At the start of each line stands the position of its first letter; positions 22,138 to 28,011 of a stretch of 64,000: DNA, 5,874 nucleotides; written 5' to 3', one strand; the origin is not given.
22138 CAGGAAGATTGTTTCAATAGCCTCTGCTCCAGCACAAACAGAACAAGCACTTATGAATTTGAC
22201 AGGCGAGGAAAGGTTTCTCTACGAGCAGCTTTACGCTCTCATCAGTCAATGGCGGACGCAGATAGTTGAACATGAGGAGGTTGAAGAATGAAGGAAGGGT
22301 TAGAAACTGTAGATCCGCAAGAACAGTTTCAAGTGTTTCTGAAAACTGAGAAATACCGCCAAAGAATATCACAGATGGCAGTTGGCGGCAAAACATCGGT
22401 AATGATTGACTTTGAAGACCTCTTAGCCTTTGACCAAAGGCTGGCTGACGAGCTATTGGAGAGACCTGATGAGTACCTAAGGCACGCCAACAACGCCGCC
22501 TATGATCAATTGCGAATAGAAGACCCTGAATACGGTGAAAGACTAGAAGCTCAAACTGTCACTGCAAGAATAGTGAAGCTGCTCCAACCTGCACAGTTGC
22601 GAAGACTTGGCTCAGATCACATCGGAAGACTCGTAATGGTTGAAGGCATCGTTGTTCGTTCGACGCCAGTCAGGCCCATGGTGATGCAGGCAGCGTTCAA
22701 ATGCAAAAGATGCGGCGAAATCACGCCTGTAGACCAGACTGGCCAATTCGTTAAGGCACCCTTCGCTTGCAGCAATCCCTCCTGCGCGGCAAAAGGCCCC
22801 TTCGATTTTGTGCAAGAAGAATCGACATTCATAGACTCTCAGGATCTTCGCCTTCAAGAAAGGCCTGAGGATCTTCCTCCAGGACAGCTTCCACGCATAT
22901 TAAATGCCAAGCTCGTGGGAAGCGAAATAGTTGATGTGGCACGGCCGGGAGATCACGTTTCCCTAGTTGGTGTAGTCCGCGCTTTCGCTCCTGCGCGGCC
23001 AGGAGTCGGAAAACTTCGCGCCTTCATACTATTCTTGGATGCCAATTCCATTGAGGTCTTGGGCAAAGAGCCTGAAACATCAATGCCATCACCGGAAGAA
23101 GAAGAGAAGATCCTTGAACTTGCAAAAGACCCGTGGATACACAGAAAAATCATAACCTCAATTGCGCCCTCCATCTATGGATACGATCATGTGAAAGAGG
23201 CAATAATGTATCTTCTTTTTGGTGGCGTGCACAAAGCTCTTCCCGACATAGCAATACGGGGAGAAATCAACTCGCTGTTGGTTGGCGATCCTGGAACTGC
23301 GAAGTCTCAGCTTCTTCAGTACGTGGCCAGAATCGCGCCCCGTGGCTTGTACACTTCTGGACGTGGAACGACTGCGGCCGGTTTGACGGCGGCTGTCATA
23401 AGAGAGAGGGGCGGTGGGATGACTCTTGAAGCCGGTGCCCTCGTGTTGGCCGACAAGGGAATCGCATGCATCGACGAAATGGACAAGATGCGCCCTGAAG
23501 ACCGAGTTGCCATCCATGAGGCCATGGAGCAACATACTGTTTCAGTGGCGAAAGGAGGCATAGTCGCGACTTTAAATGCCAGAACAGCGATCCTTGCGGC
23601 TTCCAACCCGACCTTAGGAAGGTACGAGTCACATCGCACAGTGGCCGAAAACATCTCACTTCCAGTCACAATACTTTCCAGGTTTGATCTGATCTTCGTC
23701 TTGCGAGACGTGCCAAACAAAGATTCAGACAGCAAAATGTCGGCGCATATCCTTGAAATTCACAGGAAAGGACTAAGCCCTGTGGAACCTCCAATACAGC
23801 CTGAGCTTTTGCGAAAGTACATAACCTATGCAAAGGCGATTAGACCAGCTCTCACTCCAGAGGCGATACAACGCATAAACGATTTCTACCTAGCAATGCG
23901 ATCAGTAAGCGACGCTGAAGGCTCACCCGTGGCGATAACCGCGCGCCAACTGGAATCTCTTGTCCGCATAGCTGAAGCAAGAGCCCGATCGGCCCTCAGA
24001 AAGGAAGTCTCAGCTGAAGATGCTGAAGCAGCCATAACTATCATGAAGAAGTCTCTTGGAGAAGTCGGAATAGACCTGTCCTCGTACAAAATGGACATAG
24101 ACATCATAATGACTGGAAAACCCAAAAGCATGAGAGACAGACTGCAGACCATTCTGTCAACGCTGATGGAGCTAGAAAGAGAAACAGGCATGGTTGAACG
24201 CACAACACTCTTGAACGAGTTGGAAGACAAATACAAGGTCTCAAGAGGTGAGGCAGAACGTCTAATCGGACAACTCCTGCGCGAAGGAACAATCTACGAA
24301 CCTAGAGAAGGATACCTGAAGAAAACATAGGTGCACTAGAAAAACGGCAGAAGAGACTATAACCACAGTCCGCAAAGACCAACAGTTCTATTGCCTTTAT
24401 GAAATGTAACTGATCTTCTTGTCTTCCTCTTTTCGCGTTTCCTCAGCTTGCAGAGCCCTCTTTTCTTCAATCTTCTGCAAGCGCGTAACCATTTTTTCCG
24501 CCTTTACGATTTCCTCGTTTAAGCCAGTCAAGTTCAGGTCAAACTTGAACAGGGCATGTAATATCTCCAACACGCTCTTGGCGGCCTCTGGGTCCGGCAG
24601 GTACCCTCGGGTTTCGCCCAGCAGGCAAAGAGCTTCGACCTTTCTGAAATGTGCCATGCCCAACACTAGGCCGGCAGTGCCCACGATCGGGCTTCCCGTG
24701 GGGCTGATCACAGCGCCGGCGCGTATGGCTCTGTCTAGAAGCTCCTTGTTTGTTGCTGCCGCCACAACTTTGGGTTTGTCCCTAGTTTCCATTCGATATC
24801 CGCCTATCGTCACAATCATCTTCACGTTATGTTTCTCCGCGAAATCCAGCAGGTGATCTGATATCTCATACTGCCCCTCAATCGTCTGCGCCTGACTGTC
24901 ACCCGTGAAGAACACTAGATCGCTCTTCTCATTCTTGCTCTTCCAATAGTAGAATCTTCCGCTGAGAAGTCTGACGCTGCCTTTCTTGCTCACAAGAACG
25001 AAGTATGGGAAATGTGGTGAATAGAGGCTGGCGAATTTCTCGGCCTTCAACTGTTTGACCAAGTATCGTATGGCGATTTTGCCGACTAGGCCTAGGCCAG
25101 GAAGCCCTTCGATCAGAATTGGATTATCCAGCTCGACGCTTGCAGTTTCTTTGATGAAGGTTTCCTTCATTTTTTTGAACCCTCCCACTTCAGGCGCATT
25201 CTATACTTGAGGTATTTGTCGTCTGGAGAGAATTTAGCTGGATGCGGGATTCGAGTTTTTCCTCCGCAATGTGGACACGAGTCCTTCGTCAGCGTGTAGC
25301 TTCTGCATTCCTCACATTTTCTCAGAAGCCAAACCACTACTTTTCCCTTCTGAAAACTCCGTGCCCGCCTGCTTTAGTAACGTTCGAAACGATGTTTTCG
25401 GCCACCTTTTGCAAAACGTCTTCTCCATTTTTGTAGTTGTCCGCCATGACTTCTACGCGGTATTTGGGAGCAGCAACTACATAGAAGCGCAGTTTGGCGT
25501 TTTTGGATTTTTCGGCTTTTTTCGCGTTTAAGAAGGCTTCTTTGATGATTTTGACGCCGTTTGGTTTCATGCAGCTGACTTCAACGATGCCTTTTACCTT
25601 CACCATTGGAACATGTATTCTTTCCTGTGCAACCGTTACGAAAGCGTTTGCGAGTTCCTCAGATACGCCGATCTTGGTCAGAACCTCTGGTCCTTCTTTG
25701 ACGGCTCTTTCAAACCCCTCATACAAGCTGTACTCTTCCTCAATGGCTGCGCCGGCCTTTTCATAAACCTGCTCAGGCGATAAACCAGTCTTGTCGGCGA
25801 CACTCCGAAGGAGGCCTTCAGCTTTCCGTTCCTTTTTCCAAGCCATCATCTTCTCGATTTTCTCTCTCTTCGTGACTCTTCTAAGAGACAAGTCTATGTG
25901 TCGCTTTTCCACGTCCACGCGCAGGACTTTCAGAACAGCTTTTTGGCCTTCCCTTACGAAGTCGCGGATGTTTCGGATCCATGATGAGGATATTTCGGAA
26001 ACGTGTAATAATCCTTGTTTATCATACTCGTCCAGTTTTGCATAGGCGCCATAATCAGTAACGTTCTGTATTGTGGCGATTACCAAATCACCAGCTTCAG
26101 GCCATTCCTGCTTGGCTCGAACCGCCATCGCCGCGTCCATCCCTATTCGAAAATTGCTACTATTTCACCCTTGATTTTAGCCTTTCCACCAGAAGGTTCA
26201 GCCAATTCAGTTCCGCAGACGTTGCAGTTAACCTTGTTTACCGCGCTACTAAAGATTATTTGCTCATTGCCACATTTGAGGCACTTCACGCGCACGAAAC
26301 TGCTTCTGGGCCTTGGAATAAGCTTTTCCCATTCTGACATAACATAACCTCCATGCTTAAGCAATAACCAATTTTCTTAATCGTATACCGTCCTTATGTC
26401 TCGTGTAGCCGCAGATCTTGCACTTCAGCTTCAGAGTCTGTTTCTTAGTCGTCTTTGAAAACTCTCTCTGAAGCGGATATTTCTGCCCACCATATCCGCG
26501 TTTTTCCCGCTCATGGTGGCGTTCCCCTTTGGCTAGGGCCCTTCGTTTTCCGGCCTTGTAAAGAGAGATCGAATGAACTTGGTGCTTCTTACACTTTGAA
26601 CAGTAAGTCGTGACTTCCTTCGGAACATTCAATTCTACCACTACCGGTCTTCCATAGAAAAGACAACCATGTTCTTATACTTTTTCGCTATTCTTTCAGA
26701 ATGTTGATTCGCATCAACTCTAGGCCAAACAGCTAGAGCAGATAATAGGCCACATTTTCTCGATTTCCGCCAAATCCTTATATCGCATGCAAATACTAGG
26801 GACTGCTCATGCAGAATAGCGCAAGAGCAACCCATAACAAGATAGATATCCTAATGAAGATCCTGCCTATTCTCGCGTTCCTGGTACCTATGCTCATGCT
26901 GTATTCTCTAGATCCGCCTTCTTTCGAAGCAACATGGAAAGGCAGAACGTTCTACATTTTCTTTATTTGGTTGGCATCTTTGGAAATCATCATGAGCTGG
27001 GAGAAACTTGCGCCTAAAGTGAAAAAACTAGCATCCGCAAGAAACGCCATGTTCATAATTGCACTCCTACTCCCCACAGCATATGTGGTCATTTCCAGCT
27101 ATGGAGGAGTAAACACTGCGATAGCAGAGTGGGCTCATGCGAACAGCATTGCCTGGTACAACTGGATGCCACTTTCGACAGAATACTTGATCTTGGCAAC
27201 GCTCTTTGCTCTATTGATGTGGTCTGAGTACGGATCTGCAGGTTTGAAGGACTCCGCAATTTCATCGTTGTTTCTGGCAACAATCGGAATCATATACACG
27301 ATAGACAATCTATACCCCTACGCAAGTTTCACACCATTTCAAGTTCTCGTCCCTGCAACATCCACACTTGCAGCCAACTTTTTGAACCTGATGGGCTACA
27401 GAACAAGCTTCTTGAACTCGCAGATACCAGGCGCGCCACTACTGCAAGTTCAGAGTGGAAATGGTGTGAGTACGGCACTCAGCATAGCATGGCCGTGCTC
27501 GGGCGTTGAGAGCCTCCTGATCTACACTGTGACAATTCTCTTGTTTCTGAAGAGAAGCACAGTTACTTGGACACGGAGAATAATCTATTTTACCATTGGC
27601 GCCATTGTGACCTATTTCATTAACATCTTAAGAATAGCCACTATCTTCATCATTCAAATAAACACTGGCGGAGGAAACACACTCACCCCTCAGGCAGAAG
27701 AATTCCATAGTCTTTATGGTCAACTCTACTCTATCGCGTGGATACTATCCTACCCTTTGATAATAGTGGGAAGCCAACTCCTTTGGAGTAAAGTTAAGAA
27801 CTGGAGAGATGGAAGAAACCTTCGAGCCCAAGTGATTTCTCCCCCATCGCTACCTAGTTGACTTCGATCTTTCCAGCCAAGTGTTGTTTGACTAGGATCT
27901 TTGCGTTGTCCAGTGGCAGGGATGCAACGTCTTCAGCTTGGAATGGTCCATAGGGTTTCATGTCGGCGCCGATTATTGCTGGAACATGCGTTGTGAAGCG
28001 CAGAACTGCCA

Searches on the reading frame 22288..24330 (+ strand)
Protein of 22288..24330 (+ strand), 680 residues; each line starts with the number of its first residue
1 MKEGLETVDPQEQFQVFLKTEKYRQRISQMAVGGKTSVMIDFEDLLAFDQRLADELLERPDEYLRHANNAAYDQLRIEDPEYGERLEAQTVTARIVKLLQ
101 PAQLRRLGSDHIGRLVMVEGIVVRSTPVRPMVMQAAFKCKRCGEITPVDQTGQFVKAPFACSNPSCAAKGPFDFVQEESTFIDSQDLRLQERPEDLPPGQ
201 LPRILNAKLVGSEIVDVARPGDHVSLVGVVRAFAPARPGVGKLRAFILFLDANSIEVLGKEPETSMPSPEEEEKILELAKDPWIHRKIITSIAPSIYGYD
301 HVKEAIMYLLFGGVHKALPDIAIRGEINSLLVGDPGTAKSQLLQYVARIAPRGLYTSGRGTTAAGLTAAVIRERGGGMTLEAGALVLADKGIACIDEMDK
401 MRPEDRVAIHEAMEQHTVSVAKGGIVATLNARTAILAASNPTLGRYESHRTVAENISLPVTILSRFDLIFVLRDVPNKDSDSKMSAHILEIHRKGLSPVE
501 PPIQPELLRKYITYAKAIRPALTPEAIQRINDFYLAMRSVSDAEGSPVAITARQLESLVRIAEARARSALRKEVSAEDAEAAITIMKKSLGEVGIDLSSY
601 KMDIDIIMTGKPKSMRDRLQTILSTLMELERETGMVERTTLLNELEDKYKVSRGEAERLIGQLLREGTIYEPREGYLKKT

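Call 71: search_protein_families(library=pfam, proteins=[window:22288-24330:+], max_evalue=0.001)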
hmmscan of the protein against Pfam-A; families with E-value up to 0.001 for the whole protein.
window:22288-24330:+ (680 aa): 7 families
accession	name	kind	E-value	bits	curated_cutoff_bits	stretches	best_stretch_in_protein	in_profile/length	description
PF00493.29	MCM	-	1.1e-93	313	23.3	1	272-492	2-224/224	MCM P-loop domain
PF17207.9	MCM_OB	-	3.3e-35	121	24.8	1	104-232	2-124/126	MCM OB domain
PF17855.7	MCM_lid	-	6e-25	88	27.4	1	506-590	1-87/87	MCM AAA-lid domain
PF14551.11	MCM_N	-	5.1e-12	46.5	24.9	1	11-80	1-80/95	MCM N-terminal domain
PF21120.3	MCM_WH_arc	-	5.4e-10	39.6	26.1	1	617-678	1-63/63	Archaeal MCM, winged-helix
PF01078.27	Mg_chelatase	-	1.4e-09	38.1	20.3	1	375-443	92-160/207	Magnesium chelatase, subunit ChlI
PF07728.20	AAA_5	-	2.9e-09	37.5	22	1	329-443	2-125/139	AAA domain (dynein-related subfamily)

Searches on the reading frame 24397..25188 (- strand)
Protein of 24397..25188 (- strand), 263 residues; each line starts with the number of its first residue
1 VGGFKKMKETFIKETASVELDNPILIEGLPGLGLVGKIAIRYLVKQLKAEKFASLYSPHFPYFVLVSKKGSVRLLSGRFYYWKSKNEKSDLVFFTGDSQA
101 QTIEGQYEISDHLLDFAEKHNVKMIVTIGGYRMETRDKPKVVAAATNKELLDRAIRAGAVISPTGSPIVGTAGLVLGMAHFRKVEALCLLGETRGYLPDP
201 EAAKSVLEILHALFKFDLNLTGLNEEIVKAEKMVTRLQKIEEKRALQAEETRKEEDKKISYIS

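Call 71: search_protein_families(library=pfam, proteins=[window:24397-25188:-], max_evalue=0.001)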
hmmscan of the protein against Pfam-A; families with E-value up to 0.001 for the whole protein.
window:24397-25188:- (263 aa): 1 family
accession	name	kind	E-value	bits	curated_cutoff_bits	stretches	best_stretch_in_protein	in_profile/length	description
PF09754.15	PAC2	-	1.1e-45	156.5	25.8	1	25-237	1-214/215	PAC2 family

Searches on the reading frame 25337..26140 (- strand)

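Call 71: search_protein_families(library=pfam, proteins=[window:25337-26140:-], max_evalue=0.001)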
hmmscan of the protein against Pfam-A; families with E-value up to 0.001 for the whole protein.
window:25337-26140:- (267 aa): 2 families
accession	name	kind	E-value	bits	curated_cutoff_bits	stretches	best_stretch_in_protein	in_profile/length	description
PF07541.17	EIF_2_alpha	-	2.1e-29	102.3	22.8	1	126-236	2-114/114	Eukaryotic translation initiation factor 2 alpha subunit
PF00575.29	S1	-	5.6e-14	52.7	22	1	14-87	2-74/74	S1 RNA binding domain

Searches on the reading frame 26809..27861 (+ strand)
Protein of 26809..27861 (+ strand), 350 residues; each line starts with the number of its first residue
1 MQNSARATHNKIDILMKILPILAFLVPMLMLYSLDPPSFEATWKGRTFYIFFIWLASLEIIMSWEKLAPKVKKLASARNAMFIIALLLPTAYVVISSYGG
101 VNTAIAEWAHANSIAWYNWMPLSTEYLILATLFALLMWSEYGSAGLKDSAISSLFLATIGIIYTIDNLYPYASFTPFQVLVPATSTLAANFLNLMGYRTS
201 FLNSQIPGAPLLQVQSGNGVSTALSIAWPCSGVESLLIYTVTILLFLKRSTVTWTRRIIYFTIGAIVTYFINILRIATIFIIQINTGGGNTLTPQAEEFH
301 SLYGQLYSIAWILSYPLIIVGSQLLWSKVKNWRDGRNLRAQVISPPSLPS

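Call 5: search_protein_families(library=pfam, proteins=[window:26809-27861:+], max_evalue=0.01)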
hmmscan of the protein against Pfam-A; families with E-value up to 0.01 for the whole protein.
window:26809-27861:+ (350 aa): 1 family
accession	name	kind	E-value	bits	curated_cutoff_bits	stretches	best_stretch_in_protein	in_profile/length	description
PF09721.15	Exosortase_EpsH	-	7.5e-10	39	25.7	1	47-309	25-241/254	Transmembrane exosortase (Exosortase_EpsH)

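Call 7: search_protein_families(library=ncbifam, proteins=[window:26809-27861:+], max_evalue=0.1)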
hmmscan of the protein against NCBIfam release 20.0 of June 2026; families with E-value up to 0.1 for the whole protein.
window:26809-27861:+ (350 aa): 12 families
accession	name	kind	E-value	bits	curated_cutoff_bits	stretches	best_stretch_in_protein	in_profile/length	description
TIGR04297.1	thauma_sortase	exception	1e-18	67.9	250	1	24-320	7-287/307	thaumarchaeosortase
TIGR04178.1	exo_archaeo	signature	1.1e-13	51.2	23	1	225-312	2-84/97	exosortase/archaeosortase family protein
TIGR03762.1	archaeo_artC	exception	1.3e-09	38.3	100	1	159-287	131-244/274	archaeosortase C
NF046081.1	exosort_XrtX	exception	9.9e-09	35.3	170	1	180-284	36-129/168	exosortase X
TIGR03110.1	exosort_Gpos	exception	2.6e-06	27.4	102.75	1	191-293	57-153/187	exosortase family protein XrtG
TIGR04177.1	exosort_XrtH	exception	1.7e-05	24.9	86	1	159-282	11-120/158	exosortase H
TIGR03109.2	exosort_XrtA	exception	4.6e-05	23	208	1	222-306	163-243/261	exosortase A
NF038142.1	exosort_XrtW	exception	0.00017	20.1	425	1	221-288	168-235/494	exosortase W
TIGR04293.1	archaeo_artF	exception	0.00042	20.4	150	1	223-284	69-125/166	archaeosortase family protein ArtF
TIGR04128.1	exoso_Fjoh_1448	exception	0.0008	19.6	90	1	185-286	48-141/174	exosortase family protein XrtF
TIGR04287.1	exosort_XrtK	exception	0.0097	15.4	55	1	224-286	62-128/163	exosortase K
TIGR01478.1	STEVOR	paralog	0.083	12.1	166.65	0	144-246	182-285/308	STEVOR family variant surface protein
